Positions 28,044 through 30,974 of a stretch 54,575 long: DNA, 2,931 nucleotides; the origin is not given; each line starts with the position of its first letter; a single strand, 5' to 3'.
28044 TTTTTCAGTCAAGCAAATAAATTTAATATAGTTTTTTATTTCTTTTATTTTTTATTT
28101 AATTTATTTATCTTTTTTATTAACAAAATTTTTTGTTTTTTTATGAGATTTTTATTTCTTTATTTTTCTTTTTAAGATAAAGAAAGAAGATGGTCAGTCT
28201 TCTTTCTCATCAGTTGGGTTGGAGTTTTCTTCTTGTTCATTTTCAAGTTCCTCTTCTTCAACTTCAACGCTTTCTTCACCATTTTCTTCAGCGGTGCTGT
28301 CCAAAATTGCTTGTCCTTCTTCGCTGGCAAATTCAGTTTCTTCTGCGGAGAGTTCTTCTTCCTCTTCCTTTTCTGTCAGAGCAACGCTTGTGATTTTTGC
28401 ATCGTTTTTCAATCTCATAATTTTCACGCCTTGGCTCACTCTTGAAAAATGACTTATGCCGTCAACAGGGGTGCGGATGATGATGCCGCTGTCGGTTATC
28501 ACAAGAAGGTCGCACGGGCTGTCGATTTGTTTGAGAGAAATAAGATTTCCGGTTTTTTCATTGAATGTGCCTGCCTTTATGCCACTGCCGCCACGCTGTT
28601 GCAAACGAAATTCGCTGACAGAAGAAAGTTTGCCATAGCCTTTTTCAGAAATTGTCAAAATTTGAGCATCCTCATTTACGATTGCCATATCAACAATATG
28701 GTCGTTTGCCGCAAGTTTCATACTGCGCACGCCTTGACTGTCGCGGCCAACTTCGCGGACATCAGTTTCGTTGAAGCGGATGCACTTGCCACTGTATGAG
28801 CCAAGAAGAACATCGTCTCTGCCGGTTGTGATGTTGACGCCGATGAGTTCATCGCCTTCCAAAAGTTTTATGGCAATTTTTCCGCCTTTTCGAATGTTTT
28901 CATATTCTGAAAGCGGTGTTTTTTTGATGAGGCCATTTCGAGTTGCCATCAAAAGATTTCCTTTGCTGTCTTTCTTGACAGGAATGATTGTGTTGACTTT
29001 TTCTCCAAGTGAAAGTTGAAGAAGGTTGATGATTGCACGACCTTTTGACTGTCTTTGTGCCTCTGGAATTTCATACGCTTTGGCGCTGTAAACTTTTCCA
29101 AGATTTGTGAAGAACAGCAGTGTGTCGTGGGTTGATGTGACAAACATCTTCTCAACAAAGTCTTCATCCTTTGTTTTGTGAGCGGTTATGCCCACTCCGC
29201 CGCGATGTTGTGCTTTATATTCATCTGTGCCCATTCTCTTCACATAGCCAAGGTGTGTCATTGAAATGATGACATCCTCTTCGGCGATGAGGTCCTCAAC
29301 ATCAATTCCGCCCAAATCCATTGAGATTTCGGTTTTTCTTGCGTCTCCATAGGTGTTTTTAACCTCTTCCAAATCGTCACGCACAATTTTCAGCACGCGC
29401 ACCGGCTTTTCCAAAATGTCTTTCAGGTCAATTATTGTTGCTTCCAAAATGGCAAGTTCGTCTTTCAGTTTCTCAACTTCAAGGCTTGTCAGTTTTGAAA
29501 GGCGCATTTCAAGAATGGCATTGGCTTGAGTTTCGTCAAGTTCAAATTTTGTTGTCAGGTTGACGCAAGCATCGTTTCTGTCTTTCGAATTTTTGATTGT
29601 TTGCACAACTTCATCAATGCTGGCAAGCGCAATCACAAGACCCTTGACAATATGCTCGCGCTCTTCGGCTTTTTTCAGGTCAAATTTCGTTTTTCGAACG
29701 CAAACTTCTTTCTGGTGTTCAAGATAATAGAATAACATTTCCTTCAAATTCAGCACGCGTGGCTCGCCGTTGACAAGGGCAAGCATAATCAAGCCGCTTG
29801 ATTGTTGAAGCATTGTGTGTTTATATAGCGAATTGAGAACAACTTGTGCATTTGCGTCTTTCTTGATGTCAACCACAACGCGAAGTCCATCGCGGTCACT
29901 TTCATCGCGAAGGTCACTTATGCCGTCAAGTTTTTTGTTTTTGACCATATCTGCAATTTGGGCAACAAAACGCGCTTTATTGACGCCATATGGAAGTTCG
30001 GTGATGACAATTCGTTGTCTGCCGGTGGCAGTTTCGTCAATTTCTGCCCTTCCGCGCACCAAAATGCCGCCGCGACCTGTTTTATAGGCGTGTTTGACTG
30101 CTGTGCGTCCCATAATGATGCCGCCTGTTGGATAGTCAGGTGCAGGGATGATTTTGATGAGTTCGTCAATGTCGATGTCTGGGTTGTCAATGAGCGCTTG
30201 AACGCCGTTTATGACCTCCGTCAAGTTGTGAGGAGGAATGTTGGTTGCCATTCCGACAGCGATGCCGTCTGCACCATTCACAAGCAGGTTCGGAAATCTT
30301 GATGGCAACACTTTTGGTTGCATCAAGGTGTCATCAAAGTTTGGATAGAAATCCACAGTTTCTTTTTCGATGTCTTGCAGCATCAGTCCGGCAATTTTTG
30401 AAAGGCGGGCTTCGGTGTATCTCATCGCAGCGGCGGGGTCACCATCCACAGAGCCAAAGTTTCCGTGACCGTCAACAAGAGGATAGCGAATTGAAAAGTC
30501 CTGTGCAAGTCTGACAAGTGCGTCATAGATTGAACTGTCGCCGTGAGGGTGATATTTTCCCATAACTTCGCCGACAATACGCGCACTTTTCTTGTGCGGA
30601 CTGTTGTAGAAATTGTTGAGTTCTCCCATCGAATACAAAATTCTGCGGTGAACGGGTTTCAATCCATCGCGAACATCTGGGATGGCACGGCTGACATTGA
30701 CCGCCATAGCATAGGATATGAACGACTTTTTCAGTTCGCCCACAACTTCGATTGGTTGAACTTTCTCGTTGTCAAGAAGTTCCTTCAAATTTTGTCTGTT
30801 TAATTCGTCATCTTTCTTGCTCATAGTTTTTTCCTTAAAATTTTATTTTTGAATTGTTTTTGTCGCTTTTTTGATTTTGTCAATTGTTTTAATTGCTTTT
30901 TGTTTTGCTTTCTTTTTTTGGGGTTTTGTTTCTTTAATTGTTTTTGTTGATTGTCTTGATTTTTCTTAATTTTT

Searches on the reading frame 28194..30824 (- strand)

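Call 10: search_protein_families(library=pfam, proteins=[window:28194-30824:-])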
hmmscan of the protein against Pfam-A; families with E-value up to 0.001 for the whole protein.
window:28194-30824:- (876 aa): 2 families
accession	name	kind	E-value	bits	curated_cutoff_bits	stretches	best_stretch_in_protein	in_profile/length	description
PF00521.26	DNA_topoisoIV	-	9.9e-166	552.3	31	1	46-485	1-431/432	DNA gyrase/topoisomerase IV, subunit A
PF03989.18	DNA_gyraseA_C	-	1.9e-66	219.7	27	6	623-666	2-47/48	DNA gyrase C-terminal domain, beta-propeller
